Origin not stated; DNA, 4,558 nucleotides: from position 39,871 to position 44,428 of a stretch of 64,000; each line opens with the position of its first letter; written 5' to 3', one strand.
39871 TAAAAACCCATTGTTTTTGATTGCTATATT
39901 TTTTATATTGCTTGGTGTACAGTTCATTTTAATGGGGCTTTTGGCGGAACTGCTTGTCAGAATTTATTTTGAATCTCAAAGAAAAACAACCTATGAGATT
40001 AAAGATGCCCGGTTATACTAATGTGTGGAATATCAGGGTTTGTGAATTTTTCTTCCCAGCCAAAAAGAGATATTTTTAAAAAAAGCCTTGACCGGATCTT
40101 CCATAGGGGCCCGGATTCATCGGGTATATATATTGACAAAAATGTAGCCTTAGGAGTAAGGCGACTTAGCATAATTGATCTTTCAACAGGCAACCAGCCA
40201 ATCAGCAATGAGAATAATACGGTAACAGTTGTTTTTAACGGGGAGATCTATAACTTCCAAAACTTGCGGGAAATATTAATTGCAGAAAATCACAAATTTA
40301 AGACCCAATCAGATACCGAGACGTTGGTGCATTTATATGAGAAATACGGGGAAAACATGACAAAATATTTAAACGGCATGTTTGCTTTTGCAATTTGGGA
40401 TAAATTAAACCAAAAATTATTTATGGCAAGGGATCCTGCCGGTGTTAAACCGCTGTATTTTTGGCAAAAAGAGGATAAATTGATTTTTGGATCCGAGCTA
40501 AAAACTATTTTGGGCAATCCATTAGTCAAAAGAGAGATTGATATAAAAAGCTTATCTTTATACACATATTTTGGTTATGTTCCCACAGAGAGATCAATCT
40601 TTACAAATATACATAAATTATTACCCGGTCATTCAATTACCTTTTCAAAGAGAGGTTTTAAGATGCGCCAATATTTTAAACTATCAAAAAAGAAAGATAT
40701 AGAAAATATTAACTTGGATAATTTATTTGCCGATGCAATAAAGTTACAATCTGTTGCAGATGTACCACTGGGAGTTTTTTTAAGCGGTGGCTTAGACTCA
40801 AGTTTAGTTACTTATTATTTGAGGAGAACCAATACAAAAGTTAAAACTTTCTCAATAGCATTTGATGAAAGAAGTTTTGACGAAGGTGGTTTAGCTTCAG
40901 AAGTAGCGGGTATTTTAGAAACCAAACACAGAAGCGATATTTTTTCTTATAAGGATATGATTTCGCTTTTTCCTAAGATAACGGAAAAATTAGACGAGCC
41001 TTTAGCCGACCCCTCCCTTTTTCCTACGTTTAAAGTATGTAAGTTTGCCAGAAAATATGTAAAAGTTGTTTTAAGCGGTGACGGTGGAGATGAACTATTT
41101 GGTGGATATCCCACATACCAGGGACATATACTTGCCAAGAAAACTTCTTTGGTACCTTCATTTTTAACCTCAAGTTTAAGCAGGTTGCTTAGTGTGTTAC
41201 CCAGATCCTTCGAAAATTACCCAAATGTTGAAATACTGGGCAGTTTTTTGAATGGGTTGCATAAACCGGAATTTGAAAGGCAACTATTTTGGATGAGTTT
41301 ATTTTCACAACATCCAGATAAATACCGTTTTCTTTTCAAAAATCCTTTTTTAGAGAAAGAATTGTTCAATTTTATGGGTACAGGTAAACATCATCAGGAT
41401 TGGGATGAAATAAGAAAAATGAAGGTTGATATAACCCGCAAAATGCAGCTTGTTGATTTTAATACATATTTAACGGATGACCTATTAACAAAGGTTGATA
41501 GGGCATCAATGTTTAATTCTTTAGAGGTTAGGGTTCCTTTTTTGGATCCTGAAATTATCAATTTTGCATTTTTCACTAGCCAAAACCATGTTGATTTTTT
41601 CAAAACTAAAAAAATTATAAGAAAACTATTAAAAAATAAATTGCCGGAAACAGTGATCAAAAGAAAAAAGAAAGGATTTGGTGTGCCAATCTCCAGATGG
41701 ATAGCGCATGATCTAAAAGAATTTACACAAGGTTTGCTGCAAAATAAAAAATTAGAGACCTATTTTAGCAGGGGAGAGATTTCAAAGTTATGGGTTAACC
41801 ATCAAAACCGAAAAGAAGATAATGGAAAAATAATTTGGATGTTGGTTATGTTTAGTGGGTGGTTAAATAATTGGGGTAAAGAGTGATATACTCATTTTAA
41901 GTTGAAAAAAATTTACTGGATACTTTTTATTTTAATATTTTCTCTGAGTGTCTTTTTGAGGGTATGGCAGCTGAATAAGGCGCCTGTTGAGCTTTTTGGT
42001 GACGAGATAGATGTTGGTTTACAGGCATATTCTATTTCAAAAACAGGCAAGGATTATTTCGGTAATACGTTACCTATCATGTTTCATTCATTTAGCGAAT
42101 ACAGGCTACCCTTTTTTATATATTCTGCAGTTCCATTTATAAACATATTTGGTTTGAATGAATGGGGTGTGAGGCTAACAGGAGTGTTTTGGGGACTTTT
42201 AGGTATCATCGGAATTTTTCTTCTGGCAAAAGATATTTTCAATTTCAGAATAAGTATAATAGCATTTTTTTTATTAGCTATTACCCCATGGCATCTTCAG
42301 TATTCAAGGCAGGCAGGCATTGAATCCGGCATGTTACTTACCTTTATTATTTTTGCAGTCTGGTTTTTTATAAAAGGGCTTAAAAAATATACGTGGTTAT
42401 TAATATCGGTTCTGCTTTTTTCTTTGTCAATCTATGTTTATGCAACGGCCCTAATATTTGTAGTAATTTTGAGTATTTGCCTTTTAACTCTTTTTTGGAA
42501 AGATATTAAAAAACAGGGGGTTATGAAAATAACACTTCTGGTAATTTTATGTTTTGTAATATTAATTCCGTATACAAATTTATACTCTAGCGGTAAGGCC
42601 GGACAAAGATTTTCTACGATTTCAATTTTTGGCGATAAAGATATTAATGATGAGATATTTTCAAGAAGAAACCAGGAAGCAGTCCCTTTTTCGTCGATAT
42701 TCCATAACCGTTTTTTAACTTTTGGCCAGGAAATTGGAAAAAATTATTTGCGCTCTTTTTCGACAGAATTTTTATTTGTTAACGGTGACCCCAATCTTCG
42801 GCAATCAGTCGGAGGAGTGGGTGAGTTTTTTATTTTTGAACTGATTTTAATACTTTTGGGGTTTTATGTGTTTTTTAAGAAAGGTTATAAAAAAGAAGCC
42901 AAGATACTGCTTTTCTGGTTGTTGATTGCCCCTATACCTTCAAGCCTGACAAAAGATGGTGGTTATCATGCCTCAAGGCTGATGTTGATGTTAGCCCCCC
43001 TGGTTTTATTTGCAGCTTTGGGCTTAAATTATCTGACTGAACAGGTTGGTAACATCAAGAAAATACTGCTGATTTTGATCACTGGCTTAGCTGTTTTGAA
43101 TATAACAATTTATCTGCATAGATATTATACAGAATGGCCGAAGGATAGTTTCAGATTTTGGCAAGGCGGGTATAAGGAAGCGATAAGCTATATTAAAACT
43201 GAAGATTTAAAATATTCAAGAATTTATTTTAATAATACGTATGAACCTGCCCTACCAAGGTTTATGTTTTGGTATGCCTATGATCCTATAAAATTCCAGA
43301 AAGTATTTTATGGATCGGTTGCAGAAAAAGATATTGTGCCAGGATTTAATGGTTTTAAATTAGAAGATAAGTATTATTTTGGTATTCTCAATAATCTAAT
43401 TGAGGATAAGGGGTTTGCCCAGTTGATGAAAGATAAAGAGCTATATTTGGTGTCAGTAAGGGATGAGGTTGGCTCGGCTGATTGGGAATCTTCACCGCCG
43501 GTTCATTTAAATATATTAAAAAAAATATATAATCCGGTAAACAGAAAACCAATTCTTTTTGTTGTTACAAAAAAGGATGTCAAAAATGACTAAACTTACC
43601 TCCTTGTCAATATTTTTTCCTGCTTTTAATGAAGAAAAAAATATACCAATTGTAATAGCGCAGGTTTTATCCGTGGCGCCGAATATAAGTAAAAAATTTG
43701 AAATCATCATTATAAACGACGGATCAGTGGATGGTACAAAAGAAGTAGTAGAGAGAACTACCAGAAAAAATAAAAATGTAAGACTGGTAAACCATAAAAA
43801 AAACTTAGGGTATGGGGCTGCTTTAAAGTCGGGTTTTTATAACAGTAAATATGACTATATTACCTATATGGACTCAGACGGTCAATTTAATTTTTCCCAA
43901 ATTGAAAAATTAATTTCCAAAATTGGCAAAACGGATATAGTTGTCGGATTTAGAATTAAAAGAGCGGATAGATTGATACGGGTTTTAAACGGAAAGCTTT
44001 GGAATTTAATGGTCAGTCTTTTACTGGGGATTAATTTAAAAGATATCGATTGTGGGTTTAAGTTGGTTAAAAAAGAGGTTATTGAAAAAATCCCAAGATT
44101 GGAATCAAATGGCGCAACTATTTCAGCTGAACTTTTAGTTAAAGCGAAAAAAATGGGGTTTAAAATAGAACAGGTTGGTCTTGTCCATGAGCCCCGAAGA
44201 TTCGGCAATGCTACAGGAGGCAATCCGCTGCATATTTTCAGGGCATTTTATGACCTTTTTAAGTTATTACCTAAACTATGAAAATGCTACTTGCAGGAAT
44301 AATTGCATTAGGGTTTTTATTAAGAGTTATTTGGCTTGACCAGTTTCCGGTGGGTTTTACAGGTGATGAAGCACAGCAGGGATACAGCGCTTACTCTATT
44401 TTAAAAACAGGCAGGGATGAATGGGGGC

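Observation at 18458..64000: Massively expanded GtrB/DPM1-like GT2 + PMT/ArnT-like GT-C module array (>=9 GT39-like paralogs, 2 YfhO-like including a GT2-YfhO fusion) in one 45-kb co-directional block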

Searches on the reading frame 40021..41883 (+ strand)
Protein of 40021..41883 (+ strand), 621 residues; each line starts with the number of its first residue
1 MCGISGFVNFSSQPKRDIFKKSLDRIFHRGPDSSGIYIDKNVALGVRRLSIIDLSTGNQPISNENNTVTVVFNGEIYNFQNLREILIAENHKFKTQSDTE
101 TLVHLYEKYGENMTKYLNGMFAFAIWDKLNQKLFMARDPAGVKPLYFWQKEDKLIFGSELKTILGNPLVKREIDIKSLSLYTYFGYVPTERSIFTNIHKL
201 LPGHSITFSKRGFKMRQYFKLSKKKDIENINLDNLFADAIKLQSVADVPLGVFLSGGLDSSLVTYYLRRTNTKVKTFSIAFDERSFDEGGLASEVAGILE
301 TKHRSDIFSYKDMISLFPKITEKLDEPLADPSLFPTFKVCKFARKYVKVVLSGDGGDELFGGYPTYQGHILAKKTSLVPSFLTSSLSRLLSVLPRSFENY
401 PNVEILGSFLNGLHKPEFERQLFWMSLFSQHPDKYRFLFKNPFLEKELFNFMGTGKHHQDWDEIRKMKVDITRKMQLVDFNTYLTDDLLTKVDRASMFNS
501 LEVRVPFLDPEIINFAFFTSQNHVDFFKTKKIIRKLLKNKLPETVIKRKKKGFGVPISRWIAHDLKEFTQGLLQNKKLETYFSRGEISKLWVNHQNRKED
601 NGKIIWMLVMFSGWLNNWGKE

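Call 4: search_protein_families(library=pfam, proteins=[window:40021-41883:+], max_evalue=0.01)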
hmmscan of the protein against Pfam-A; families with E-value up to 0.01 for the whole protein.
window:40021-41883:+ (621 aa): 6 families
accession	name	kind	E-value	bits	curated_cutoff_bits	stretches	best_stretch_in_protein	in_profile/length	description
PF00733.27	Asn_synthase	-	9e-81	272.7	21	1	232-615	2-353/354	Asparagine synthase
PF13537.11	GATase_7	-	9.7e-46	155.2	25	1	47-164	2-122/123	Glutamine amidotransferase domain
PF13522.11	GATase_6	-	5.3e-41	140.1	27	1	31-159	1-130/130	Glutamine amidotransferase domain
PF12481.13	DUF3700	-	0.00016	21.7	27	1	111-161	123-174/228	Aluminium induced protein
PF06508.19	QueC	-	0.00068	19.6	22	1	252-304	4-56/210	Queuosine biosynthesis protein QueC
PF09147.15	CarA_N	-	0.0019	18.4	21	1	66-221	45-194/199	Carbapenam-3-carboxylate synthase, N-terminal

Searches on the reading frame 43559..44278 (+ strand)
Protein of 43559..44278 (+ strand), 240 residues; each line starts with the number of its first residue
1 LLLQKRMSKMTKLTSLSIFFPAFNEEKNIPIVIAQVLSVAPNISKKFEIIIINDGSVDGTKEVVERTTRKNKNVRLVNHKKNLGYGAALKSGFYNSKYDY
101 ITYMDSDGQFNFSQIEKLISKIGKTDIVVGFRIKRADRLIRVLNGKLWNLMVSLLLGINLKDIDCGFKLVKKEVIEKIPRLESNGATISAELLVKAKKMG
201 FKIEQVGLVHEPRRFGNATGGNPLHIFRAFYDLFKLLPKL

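Call 4: search_protein_families(library=pfam, proteins=[window:43559-44278:+], max_evalue=0.01)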
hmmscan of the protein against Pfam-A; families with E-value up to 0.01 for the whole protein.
window:43559-44278:+ (240 aa): 3 families
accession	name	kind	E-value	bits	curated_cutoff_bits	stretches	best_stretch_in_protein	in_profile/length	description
PF00535.33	Glycos_transf_2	-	7.1e-31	107.8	23.3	1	17-178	1-167/168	Glycosyl transferase family 2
PF10111.15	Glyco_tranf_2_2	-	9.3e-08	32.3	27.3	1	25-121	8-105/276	Glycosyltransferase like family 2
PF13641.12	Glyco_tranf_2_3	-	0.00021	21.9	27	1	16-107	3-96/230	Glycosyltransferase like family 2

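Call 21: search_protein_families(library=ncbifam, proteins=[window:43559-44278:+], max_evalue=0.01)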
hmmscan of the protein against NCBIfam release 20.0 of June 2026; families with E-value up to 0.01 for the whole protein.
window:43559-44278:+ (240 aa): 25 families
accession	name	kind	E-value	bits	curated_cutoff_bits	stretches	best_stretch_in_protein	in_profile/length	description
NF007986.1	PRK10714.1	equivalog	3.8e-21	75.4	529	1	11-235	3-224/316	undecaprenyl-phosphate 4-deoxy-4-formamido-L-arabinose transferase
TIGR03937.1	PgaC_IcaA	equivalog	1e-18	67.5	422.3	1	6-122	37-150/407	poly-beta-1,6-N-acetyl-D-glucosamine synthase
NF047588.1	GlcsyltransPgfSStrep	equivalog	3.1e-18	66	500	1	16-182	3-171/308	glycosyltransferase PgfS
TIGR04182.1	glyco_TIGR04182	equivalog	9.3e-18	64.6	325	1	17-225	3-205/293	S-layer glycoprotein N-glycosyltransferase AglJ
NF041391.1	DPhHxTase_Halo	equivalog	8.4e-17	60.9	375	1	22-214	3-187/213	dolichyl-phosphate hexose transferase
NF058614.1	PPMAGASynPpgS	equivalog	2.1e-15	56.8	370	1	18-203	4-189/226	polyprenyl-phospho-N-acetylgalactosaminyl synthase PpgS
NF047683.1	TeichurnBiosyTuaG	equivalog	9.9e-14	51.6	400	1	14-131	6-120/252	teichuronic acid biosynthesis protein TuaG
NF007482.0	PRK10073.1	equivalog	4.9e-13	48.8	423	1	10-120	2-108/334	glycosyltransferase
TIGR03111.1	glyc2_xrt_Gpos1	hypoth_equivalog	2.5e-10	39.7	363.95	1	4-126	39-160/439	TIGR03111 family XrtG-associated glycosyltransferase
NF041875.1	EPS_EpsD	equivalog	5e-09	36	370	1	16-114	1-96/325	exopolysaccharide biosynthesis glycosyltransferase EpsD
NF050050.1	ProtGlycPglI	equivalog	1.1e-08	34.9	500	1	15-146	3-134/306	GalNAc(5)-diNAcBac-PP-undecaprenol beta-1,3-glucosyltransferase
NF010496.0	PRK13915.1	equivalog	1.3e-08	34.3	262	1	6-108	23-127/307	glucosyl-3-phosphoglycerate synthase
TIGR04283.1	glyco_like_mftF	equivalog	1.8e-08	34.3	182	1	16-137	1-115/221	TIGR04283 family arsenosugar biosynthesis glycosyltransferase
TIGR03965.1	mycofact_glyco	equivalog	2.4e-08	33.3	280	1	6-128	66-185/467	mycofactocin biosynthesis glycosyltransferase MftF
NF045692.1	OglycostaseCruG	equivalog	1.1e-07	31.1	600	1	3-124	30-154/386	2'-O-glycosyltransferase CruG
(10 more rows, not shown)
